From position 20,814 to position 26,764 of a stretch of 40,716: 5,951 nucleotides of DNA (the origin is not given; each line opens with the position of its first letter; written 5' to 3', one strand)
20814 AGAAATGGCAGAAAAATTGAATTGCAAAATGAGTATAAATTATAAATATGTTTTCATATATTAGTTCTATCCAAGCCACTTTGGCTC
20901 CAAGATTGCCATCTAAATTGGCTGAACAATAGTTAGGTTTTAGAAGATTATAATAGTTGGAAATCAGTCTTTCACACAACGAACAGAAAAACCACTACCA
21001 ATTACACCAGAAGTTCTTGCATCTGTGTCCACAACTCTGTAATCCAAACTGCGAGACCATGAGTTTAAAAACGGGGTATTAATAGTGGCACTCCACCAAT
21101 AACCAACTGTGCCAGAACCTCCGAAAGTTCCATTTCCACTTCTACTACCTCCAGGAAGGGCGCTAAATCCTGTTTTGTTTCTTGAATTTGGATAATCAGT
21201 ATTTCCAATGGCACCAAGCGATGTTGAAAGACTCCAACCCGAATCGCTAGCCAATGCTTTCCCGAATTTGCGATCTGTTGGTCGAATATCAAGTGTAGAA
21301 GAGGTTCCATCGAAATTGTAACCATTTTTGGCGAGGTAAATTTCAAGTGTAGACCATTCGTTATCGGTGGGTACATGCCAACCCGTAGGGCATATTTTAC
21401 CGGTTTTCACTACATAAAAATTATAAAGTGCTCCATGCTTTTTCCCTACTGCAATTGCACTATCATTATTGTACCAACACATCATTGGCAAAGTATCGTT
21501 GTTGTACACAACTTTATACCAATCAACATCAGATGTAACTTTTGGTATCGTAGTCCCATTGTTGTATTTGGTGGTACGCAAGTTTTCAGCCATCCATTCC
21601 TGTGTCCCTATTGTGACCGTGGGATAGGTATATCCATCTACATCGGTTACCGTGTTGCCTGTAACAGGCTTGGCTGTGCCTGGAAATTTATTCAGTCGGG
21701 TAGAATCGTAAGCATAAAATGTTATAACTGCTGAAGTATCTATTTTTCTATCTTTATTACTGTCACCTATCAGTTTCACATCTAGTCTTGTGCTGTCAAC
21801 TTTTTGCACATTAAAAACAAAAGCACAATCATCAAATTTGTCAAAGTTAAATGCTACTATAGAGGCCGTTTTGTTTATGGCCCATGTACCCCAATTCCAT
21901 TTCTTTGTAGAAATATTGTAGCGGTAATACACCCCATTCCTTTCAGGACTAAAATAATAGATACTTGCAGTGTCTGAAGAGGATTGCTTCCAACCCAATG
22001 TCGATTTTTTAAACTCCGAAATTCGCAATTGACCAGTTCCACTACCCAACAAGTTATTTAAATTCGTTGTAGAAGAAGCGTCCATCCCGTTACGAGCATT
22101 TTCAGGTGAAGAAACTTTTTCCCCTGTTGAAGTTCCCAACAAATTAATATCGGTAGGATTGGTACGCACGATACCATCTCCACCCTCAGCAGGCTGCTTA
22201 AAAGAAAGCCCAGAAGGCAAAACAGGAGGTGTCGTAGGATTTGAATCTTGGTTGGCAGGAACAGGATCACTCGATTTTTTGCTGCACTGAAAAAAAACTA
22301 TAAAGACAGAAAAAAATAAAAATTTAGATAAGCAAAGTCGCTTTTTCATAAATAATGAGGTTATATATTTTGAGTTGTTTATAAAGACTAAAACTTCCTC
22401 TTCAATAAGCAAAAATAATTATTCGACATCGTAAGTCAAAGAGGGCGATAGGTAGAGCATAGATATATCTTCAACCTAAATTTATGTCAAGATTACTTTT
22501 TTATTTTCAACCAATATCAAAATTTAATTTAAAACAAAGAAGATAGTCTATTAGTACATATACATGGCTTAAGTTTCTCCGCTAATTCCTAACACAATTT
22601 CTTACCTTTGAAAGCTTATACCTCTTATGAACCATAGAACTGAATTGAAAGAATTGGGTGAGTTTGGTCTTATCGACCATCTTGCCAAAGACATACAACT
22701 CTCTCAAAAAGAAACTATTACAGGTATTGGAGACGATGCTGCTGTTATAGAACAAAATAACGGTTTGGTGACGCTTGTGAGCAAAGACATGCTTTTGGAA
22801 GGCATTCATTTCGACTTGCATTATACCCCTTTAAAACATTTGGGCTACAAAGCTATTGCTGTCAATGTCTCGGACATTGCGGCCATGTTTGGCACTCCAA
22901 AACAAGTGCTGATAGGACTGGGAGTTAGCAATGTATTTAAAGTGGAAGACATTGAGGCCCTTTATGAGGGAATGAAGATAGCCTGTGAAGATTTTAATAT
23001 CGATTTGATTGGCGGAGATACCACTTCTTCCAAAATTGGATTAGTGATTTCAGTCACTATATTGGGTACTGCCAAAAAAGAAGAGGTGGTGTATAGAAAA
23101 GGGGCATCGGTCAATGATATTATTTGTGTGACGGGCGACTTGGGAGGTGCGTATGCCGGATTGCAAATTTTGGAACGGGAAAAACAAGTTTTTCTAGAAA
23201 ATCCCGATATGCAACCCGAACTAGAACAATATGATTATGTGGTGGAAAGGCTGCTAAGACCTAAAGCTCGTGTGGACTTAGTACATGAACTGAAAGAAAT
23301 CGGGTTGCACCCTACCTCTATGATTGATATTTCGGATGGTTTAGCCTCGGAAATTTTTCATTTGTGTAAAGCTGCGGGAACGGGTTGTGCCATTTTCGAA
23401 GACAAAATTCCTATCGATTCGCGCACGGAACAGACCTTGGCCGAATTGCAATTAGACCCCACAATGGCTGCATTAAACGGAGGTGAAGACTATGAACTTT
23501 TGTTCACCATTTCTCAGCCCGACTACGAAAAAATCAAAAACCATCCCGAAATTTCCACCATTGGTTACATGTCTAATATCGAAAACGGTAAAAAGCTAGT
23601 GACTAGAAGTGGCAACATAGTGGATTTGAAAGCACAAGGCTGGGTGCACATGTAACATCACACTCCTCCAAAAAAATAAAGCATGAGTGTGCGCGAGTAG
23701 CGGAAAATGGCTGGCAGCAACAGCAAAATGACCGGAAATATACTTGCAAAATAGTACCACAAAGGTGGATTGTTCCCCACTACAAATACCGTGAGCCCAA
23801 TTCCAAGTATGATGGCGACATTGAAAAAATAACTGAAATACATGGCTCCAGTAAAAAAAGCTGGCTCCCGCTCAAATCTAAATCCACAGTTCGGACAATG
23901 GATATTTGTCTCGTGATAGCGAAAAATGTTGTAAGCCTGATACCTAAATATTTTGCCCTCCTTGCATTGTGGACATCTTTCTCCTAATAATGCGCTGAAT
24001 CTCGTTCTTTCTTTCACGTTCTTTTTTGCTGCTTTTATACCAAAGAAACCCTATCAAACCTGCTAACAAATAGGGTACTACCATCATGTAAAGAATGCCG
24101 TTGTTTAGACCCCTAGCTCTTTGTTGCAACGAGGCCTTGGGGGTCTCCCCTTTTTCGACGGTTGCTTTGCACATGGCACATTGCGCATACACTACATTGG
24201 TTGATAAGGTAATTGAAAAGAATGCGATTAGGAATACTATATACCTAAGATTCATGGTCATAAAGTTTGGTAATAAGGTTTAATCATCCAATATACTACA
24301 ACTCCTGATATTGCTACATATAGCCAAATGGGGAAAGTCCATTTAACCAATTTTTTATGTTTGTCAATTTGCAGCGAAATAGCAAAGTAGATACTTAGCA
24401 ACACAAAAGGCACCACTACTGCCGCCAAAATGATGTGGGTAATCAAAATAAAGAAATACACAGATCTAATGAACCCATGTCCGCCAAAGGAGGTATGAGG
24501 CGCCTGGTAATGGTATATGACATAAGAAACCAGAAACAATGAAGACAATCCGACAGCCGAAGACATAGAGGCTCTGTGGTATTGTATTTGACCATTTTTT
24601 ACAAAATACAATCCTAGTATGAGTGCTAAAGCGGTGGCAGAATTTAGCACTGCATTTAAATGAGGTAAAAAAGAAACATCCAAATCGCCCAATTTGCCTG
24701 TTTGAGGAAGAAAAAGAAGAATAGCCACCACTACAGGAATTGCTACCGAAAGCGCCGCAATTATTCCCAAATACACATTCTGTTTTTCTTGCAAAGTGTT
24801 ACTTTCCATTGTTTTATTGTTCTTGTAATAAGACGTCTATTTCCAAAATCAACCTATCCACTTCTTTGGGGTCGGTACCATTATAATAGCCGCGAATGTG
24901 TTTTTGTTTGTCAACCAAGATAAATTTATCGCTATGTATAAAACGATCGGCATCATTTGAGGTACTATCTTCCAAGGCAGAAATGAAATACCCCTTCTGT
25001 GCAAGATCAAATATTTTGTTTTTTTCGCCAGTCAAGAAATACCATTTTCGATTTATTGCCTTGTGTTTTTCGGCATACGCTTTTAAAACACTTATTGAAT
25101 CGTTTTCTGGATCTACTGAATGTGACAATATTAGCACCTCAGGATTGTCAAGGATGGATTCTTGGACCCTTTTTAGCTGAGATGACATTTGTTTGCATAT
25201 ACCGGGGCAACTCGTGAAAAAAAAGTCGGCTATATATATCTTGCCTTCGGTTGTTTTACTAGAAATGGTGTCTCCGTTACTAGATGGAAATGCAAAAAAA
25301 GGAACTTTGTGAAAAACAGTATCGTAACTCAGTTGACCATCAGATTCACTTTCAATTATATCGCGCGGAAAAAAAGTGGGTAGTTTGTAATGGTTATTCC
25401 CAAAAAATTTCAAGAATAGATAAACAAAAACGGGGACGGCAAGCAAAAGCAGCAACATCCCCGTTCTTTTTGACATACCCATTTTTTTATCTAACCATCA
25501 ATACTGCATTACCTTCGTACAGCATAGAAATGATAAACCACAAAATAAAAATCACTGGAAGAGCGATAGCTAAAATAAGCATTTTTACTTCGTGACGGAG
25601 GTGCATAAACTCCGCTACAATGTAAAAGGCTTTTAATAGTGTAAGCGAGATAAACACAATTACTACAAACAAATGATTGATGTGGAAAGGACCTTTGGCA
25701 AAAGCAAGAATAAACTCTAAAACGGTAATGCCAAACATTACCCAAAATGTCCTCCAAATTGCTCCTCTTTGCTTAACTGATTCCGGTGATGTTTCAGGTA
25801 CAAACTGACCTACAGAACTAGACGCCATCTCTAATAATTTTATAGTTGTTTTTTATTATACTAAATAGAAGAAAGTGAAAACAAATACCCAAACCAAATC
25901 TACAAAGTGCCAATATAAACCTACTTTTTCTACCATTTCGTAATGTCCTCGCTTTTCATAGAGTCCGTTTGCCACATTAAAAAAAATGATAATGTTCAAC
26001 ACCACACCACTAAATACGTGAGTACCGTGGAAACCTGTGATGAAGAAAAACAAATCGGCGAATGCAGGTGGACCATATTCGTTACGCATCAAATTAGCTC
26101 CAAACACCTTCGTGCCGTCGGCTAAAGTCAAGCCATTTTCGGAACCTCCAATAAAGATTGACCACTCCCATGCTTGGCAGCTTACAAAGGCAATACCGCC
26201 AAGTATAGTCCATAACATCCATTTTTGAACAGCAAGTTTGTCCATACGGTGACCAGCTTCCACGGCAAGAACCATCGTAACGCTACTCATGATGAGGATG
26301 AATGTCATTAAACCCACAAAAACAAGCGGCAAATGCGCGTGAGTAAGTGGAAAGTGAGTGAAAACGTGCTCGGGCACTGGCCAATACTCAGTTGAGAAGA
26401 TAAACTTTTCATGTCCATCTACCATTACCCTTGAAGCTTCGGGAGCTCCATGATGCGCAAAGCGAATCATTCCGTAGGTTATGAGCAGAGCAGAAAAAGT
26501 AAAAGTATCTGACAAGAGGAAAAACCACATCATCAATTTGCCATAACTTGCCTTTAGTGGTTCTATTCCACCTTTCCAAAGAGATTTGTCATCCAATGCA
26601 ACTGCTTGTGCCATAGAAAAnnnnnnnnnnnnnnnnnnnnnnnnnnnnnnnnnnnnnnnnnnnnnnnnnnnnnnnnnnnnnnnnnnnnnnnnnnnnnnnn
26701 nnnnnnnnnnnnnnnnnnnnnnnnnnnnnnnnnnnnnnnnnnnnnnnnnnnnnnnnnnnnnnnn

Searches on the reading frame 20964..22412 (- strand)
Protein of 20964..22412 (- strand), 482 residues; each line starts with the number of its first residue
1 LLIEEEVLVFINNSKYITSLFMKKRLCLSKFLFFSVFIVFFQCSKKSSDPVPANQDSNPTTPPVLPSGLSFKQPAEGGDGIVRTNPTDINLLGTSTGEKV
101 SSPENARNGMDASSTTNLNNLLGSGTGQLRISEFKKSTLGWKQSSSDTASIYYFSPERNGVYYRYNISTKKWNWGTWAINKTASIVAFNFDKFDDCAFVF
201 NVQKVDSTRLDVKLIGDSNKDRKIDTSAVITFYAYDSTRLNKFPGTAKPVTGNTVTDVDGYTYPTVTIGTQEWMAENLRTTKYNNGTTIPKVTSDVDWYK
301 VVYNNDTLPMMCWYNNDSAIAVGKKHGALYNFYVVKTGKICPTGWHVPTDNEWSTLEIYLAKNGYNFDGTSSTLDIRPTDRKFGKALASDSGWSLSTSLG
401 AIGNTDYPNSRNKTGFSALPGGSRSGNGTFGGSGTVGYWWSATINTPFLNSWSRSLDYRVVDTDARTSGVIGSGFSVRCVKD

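Call 37: search_protein_families(library=pfam, proteins=[window:20964-22412:-], max_evalue=0.001)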
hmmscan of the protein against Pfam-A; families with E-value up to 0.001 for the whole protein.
window:20964-22412:- (482 aa): 1 family
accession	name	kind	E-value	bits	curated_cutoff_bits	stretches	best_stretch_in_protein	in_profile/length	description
PF09603.15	Fib_succ_major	-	5.1e-39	134.9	33.9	1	266-481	1-187/187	Fibrobacter succinogenes major domain (Fib_succ_major)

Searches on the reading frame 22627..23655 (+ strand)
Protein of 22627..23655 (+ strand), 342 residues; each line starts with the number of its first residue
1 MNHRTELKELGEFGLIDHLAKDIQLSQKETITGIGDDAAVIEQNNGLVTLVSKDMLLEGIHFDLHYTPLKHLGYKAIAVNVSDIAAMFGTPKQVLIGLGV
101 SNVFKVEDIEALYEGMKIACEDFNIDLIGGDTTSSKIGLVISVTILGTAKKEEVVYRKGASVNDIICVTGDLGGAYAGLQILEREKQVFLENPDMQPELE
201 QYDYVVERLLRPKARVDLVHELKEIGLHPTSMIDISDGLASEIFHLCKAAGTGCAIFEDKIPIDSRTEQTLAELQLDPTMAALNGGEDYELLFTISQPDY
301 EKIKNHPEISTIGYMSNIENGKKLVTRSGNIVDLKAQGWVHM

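Call 37: search_protein_families(library=pfam, proteins=[window:22627-23655:+], max_evalue=0.001)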
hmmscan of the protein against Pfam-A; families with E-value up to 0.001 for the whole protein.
window:22627-23655:+ (342 aa): 2 families
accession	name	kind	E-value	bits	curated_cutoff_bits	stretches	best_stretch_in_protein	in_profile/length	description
PF00586.29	AIRS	-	1.4e-25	90.3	24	1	35-148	1-111/112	AIR synthase related protein, N-terminal domain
PF02769.27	AIRS_C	-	0.00026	21.6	23.1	1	164-278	4-102/156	AIR synthase related protein, C-terminal domain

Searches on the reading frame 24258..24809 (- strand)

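Call 37: search_protein_families(library=pfam, proteins=[window:24258-24809:-], max_evalue=0.001)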
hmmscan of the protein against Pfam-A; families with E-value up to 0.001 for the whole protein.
window:24258-24809:- (183 aa): 1 family
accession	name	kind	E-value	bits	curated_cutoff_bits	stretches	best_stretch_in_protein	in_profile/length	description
PF04238.17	DUF420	-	2.3e-44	151.3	30.5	1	48-176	1-130/130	Protein of unknown function (DUF420)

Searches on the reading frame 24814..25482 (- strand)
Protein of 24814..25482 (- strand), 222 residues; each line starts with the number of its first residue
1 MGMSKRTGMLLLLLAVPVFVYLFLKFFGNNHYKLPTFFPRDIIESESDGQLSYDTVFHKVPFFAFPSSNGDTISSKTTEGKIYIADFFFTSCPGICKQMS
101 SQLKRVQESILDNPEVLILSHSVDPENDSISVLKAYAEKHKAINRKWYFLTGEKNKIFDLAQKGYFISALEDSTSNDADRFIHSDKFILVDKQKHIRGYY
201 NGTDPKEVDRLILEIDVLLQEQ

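Call 37: search_protein_families(library=pfam, proteins=[window:24814-25482:-], max_evalue=0.001)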
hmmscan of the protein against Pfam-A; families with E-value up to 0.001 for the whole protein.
window:24814-25482:- (222 aa): 2 families
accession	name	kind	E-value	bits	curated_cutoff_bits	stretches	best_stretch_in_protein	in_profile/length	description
PF02630.20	SCO1-SenC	-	8.7e-23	81.2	22.8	1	63-195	4-133/134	SCO1/SenC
PF08534.16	Redoxin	-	0.00027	21.2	26.6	1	59-207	5-139/148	Redoxin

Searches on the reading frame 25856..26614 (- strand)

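Call 37: search_protein_families(library=pfam, proteins=[window:25856-26614:-], max_evalue=0.001)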
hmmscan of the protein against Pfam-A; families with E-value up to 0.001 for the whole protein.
window:25856-26614:- (252 aa): 1 family
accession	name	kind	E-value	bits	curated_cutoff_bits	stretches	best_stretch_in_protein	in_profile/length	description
PF00510.24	COX3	-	1.8e-10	41.6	23.8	1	96-251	123-255/258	Cytochrome c oxidase subunit III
